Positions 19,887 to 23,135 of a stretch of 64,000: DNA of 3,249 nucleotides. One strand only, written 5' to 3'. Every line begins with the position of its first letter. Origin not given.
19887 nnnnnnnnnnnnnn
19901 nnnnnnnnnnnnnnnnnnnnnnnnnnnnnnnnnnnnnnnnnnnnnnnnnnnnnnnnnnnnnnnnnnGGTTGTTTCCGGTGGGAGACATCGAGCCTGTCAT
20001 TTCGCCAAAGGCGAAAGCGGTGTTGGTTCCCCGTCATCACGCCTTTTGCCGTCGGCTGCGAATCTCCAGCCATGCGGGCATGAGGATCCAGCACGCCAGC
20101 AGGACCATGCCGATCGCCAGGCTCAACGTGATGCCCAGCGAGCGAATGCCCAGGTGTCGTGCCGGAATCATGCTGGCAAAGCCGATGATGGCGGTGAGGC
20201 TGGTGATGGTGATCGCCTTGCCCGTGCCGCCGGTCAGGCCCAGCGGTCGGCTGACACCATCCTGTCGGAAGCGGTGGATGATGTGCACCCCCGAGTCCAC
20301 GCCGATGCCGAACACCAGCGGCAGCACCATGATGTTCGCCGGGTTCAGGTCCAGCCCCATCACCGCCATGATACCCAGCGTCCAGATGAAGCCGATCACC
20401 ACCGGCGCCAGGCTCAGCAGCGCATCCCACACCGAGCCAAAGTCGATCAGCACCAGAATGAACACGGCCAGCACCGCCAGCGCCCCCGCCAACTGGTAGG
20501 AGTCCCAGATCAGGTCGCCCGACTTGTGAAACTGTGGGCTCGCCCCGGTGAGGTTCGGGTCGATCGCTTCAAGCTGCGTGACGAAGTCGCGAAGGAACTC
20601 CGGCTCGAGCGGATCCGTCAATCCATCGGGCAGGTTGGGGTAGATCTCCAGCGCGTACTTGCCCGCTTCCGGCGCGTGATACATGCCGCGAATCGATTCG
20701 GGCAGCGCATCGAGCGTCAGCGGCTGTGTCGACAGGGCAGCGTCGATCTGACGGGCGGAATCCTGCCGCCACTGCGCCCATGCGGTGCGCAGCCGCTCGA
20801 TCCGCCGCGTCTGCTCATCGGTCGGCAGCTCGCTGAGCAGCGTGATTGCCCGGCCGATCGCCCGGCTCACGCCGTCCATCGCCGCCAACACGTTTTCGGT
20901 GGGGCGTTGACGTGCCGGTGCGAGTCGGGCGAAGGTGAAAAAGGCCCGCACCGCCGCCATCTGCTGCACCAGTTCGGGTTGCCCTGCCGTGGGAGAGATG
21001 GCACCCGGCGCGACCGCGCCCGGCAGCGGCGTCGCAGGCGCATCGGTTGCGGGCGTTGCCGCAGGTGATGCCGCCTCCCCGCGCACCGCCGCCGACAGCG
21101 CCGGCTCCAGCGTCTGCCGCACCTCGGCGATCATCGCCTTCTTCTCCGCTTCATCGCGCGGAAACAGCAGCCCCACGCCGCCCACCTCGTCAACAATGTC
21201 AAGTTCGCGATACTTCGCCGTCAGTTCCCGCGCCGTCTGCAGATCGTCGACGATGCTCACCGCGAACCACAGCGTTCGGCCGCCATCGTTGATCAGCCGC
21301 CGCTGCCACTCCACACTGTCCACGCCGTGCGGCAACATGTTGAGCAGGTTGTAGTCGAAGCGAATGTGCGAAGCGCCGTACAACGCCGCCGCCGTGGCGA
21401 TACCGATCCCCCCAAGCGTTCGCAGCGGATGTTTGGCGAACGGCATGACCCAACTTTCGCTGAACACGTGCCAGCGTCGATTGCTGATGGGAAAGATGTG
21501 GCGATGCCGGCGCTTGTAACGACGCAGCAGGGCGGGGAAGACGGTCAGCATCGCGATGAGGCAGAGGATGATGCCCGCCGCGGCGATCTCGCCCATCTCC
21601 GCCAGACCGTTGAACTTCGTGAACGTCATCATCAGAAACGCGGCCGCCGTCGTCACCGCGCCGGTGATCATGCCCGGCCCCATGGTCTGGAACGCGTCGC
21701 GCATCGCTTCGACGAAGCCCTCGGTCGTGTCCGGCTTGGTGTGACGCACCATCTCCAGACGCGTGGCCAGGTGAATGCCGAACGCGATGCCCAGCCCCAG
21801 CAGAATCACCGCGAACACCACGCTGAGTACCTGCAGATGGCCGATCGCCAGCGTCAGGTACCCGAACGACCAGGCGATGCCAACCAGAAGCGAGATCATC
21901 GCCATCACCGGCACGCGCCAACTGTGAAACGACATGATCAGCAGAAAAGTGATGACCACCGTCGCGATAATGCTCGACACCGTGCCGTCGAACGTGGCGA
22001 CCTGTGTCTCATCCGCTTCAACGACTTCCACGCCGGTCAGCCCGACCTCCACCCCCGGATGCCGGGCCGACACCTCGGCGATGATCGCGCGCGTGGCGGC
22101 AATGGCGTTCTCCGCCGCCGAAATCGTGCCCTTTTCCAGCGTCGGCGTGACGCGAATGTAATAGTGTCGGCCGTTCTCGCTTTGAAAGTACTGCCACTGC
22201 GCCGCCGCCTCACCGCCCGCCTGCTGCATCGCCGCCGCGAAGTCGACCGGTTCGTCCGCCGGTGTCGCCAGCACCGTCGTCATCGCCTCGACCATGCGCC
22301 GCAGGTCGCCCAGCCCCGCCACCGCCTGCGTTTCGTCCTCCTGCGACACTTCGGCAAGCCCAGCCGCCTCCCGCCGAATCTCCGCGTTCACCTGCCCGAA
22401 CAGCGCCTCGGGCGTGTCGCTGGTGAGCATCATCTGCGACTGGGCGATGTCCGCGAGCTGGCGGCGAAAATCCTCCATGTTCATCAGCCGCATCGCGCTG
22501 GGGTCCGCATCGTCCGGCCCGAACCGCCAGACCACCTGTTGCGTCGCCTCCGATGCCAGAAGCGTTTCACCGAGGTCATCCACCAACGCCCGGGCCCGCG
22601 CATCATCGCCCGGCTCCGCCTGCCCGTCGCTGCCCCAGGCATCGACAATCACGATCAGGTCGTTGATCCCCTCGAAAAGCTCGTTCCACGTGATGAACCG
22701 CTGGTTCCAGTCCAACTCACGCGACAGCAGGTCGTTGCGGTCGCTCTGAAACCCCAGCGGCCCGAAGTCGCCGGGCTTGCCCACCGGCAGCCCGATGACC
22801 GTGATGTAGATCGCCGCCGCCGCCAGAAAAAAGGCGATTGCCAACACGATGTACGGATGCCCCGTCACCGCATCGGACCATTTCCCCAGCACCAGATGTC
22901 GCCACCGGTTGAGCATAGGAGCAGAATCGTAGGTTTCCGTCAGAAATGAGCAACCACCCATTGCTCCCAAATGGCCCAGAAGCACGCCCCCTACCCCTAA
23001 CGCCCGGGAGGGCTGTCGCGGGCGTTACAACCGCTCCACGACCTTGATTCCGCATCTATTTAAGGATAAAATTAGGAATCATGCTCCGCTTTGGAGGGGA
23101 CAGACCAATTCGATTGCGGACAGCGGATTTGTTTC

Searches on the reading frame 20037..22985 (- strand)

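Call 89: search_protein_families(library=pfam, proteins=[window:20037-22985:-], max_evalue=0.00001)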
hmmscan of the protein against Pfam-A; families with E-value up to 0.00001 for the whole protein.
window:20037-22985:- (982 aa): 2 families
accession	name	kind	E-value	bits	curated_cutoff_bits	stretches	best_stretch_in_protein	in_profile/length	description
PF03176.21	MMPL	-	1.1e-38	133.5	20.5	2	228-493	70-305/333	MMPL family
PF12349.14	Sterol-sensing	-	2.5e-08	34.4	22.3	0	358-494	8-140/153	Sterol-sensing domain of SREBP cleavage-activation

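Call 90: search_protein_families(library=padloc, proteins=[window:20037-22985:-], max_evalue=0.00001)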
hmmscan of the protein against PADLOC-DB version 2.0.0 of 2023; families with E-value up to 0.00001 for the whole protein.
window:20037-22985:- (982 aa): 0 families
